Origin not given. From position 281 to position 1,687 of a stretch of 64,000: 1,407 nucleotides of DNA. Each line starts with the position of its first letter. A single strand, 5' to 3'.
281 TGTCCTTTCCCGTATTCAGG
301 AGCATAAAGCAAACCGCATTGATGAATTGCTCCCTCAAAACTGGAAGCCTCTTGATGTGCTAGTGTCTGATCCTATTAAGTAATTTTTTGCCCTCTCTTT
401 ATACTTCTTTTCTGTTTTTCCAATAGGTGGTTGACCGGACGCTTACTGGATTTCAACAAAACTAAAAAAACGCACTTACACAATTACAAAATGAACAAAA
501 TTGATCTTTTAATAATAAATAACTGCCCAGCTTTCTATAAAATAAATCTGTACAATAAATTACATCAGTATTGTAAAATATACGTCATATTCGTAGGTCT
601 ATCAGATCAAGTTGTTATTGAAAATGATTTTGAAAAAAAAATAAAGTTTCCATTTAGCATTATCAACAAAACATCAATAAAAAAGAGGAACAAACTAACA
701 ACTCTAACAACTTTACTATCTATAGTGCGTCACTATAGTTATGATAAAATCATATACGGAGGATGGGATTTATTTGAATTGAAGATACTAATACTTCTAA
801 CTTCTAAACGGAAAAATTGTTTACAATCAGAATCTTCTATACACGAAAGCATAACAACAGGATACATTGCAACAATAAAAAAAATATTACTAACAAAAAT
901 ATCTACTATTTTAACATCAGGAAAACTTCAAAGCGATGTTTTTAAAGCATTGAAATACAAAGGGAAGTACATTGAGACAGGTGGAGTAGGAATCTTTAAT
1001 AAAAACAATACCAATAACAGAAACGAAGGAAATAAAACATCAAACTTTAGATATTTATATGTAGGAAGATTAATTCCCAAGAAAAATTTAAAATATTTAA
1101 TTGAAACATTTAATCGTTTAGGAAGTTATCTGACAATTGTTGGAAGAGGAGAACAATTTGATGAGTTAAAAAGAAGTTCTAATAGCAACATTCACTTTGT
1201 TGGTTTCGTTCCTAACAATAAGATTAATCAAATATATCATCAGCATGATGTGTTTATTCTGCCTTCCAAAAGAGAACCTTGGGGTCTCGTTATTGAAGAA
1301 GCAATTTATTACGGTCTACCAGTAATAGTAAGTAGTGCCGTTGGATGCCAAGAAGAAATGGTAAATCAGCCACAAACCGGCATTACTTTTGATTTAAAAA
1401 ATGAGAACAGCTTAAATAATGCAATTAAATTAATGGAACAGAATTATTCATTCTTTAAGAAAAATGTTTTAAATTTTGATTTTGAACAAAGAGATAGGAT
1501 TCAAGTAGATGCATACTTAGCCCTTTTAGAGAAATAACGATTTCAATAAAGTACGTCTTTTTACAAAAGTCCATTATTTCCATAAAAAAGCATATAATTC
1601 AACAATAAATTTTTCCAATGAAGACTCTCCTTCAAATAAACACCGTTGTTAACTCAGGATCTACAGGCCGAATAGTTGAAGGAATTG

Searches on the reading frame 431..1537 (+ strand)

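Call 22: search_protein_families(library=pfam, proteins=[window:431-1537:+], max_evalue=0.001)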
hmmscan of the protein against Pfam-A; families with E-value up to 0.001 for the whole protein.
window:431-1537:+ (368 aa): 4 families
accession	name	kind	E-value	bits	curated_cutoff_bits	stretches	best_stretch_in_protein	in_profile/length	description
PF00534.26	Glycos_transf_1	-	5.1e-29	101.4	26.4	1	196-339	6-159/172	Glycosyl transferases group 1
PF13692.12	Glyco_trans_1_4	-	2.3e-24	86.7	27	1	207-333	3-137/142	Glycosyl transferases group 1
PF20706.3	GT4-conflict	-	6.7e-08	32.4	26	1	245-308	254-318/385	Family 4 Glycosyltransferase in conflict systems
PF02735.22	Ku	-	0.00072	19.9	25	0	236-281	64-111/190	Ku70/Ku80 beta-barrel domain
